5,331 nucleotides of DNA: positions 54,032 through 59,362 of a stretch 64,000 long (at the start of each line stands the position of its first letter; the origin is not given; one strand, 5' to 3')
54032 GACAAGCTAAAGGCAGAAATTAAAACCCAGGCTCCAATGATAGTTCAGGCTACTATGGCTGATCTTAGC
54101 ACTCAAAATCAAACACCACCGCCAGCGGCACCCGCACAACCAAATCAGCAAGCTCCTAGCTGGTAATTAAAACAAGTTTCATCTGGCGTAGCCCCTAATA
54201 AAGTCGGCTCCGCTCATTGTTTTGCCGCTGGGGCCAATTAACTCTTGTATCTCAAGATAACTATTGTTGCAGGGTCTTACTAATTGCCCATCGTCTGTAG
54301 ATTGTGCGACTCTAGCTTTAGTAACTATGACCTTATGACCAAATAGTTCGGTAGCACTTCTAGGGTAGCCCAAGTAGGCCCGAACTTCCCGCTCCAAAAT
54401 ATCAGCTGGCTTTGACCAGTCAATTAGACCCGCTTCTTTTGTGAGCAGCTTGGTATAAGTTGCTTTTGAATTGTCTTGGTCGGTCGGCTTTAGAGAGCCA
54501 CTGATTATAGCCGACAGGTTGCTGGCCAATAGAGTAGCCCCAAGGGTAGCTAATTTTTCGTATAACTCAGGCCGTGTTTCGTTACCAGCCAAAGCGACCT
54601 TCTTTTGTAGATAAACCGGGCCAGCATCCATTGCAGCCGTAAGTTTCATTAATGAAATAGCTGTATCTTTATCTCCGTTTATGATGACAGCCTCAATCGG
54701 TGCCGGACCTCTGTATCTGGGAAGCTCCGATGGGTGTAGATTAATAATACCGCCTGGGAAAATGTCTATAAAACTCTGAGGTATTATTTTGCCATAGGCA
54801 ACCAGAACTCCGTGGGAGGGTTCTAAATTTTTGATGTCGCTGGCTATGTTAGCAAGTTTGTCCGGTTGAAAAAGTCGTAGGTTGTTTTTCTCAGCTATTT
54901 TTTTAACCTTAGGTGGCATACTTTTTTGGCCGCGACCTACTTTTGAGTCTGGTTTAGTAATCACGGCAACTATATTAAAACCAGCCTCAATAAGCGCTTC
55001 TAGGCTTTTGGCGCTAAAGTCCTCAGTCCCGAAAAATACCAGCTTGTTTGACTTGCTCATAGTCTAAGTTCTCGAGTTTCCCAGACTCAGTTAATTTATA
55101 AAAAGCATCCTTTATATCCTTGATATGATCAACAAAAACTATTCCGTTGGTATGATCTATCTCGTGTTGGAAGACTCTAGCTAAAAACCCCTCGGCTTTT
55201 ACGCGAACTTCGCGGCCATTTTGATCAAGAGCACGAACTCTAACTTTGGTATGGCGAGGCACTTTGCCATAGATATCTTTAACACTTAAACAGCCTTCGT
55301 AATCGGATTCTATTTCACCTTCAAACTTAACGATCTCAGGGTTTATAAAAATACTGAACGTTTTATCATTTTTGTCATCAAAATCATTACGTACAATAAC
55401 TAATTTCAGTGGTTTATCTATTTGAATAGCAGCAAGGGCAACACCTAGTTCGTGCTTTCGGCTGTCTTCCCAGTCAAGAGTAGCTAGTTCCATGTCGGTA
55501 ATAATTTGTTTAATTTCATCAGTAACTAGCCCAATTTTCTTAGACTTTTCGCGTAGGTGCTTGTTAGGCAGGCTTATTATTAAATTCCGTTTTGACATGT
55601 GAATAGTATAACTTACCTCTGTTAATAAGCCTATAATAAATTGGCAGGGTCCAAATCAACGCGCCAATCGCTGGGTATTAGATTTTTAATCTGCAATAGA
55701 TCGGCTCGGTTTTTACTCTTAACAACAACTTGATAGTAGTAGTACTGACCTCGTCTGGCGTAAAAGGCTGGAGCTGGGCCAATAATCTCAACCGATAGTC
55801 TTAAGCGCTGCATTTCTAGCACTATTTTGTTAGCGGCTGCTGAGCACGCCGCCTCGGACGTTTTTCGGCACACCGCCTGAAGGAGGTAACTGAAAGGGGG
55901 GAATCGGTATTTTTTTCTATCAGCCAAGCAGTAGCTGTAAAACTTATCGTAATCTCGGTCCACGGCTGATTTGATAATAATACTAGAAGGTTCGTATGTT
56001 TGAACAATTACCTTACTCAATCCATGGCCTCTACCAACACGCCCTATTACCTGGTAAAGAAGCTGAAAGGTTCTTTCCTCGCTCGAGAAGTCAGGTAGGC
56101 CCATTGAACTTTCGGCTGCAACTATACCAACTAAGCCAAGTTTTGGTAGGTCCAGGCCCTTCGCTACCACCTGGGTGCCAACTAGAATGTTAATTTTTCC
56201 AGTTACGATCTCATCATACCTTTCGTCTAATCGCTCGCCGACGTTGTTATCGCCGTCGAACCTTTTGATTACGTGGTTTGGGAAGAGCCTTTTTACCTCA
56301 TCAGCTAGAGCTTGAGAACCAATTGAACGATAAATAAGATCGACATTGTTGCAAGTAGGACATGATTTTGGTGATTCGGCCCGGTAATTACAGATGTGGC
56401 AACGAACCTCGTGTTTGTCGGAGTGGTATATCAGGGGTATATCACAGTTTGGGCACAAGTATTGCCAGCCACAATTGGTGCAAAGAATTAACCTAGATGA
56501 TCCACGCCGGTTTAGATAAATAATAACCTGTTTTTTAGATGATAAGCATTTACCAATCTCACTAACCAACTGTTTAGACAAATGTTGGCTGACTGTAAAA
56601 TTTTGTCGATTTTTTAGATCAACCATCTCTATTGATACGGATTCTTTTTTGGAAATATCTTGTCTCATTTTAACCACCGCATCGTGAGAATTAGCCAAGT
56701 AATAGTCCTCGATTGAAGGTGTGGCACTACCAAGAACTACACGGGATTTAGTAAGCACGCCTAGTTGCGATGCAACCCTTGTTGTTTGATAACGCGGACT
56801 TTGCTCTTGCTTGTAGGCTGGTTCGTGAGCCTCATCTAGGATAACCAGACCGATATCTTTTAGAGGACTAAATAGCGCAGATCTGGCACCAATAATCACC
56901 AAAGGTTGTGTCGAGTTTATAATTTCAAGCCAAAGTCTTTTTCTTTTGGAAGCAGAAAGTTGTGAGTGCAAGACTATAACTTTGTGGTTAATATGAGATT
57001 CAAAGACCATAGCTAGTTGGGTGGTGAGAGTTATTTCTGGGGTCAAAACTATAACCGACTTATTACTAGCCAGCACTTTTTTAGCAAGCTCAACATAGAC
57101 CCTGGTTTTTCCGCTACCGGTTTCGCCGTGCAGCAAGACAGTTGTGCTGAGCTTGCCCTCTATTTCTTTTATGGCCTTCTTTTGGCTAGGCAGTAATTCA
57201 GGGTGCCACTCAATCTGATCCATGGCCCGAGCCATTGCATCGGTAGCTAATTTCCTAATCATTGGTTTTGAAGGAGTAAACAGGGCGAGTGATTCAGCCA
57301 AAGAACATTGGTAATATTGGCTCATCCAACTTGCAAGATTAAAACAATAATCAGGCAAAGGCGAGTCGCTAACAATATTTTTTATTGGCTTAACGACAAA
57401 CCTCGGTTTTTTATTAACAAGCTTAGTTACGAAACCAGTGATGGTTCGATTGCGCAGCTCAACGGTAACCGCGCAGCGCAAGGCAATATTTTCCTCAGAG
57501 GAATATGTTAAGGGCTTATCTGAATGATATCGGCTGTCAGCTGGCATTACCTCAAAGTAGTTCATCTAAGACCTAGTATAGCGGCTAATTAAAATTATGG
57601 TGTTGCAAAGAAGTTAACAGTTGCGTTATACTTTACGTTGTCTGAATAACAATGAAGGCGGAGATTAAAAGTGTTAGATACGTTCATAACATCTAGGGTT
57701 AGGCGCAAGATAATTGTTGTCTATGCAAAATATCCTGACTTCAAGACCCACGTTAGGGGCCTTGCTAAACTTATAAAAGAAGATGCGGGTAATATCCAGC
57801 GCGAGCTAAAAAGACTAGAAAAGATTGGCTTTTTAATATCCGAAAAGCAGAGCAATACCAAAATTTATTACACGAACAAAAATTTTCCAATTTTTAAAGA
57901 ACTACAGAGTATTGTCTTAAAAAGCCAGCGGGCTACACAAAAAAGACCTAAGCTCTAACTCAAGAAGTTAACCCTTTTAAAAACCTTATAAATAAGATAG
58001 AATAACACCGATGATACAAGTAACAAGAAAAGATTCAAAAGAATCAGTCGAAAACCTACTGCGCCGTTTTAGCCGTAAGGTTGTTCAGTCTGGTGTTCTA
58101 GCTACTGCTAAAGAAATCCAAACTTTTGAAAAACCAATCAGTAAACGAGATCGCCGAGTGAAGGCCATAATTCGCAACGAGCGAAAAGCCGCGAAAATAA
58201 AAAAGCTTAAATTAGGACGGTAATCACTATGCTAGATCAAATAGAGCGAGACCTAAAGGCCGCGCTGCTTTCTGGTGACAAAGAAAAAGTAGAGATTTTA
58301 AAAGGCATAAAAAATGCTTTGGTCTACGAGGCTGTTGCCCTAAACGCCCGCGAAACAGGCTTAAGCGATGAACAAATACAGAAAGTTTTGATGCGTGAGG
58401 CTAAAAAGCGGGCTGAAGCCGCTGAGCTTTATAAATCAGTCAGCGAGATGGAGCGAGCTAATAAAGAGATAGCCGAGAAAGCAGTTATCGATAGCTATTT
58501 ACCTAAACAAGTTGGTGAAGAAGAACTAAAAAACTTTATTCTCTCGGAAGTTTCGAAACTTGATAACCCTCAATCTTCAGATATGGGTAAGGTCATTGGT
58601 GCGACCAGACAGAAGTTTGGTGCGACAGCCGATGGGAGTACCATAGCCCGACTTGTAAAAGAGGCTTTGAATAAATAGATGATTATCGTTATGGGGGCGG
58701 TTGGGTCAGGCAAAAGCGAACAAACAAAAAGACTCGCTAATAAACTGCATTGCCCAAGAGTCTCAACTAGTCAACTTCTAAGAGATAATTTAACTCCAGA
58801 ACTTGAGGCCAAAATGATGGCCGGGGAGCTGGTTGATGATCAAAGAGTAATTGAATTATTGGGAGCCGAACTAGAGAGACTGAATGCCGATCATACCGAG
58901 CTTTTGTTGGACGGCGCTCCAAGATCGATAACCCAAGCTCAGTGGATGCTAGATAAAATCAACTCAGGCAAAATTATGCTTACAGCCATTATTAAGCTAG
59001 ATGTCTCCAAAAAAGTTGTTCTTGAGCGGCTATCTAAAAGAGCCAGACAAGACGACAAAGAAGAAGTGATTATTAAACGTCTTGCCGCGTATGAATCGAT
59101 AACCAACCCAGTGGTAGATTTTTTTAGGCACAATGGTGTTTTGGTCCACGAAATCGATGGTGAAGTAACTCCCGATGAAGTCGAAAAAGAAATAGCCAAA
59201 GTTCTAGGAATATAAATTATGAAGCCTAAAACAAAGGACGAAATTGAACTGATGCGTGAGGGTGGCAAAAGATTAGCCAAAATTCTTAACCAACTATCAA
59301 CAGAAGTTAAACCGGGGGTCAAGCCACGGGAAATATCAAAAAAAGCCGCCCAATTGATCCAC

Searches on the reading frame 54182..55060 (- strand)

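Call 99: search_protein_families(library=pfam, proteins=[window:54182-55060:-], max_evalue=0.001)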
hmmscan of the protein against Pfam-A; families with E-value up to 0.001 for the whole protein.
window:54182-55060:- (293 aa): 2 families
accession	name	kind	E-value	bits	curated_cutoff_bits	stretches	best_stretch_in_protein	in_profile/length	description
PF00551.24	Formyl_trans_N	-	2.7e-33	115.7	26.1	1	6-179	2-178/181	Formyl transferase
PF02911.23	Formyl_trans_C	-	4.5e-10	40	21.1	1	206-291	2-99/100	Formyl transferase, C-terminal domain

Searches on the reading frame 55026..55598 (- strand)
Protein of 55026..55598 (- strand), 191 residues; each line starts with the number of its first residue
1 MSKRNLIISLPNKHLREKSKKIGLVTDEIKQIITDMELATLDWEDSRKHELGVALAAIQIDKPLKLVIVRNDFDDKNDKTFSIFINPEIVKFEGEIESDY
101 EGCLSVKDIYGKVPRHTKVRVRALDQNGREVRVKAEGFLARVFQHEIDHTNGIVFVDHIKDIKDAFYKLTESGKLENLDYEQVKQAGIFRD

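Call 99: search_protein_families(library=pfam, proteins=[window:55026-55598:-], max_evalue=0.001)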
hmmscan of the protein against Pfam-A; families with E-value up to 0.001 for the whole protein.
window:55026-55598:- (191 aa): 1 family
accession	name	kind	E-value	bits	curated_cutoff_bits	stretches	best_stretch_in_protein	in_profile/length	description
PF01327.26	Pep_deformylase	-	3.3e-45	153.9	22.8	1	7-163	4-154/156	Polypeptide deformylase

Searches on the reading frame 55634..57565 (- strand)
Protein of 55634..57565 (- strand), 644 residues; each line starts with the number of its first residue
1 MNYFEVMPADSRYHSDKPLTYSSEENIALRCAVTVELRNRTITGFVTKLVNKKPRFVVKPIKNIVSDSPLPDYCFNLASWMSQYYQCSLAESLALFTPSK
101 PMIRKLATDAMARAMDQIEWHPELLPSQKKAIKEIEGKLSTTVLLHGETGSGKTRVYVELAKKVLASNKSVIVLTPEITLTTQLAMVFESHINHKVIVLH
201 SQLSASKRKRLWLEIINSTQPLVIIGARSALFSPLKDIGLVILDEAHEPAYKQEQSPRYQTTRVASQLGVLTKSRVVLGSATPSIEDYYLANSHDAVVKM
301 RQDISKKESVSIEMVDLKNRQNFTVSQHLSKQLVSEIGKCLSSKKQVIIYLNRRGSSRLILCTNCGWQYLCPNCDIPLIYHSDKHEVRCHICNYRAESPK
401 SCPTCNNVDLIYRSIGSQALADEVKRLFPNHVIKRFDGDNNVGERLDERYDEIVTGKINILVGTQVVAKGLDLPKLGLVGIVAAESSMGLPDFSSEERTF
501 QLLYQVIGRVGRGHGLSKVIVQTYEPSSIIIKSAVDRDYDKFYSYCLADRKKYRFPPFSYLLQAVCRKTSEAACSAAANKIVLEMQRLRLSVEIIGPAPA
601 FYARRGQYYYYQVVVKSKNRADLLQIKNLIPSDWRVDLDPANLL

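Call 99: search_protein_families(library=pfam, proteins=[window:55634-57565:-], max_evalue=0.001)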
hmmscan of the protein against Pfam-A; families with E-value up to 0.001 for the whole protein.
window:55634-57565:- (644 aa): 7 families
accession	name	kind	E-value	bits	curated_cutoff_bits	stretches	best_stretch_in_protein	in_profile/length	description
PF00270.35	DEAD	-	7.8e-19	68.5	26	1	126-286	2-162/167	DEAD/DEAH box helicase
PF04851.21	ResIII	-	5.7e-14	52.8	22.5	1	123-284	3-163/164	Type III restriction enzyme, res subunit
PF17764.6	PriA_3primeBD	-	7.8e-14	51.7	22.7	1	15-98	8-96/96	3'DNA-binding domain (3'BD)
PF18074.6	PriA_C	-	1.1e-12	49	26.9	1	557-628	1-74/95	Primosomal protein N C-terminal domain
PF00271.37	Helicase_C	-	6.3e-12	46.2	23.5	1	428-512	38-108/110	Helicase conserved C-terminal domain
PF18319.7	Zn_ribbon_PriA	-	6.5e-09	36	26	1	371-395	1-25/27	PriA DNA helicase Cys-rich region (CRR) domain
PF13604.12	AAA_30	-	8.6e-05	22.8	27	1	124-212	2-82/191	AAA domain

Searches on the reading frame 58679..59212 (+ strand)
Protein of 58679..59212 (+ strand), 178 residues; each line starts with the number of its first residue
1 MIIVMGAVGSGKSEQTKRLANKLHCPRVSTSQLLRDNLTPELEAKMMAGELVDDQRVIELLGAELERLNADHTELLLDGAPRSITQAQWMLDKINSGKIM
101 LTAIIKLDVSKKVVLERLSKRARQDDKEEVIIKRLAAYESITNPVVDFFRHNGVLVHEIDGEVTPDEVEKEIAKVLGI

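Call 99: search_protein_families(library=pfam, proteins=[window:58679-59212:+], max_evalue=0.001)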
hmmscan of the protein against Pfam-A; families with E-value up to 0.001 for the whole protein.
window:58679-59212:+ (178 aa): 5 families
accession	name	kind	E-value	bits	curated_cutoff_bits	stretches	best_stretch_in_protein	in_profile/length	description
PF00406.28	ADK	-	3.6e-28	99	26.8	1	4-153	1-150/151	Adenylate kinase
PF13207.12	AAA_17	-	1.4e-17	64.7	27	1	5-131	1-135/136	AAA domain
PF13671.12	AAA_33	-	2.1e-09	38.3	27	1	1-138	1-136/143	AAA domain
PF13238.12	AAA_18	-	1.1e-08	36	29.4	1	2-128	1-118/128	AAA domain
PF01712.25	dNK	-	0.00017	21.8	27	0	88-131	114-152/203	Deoxynucleoside kinase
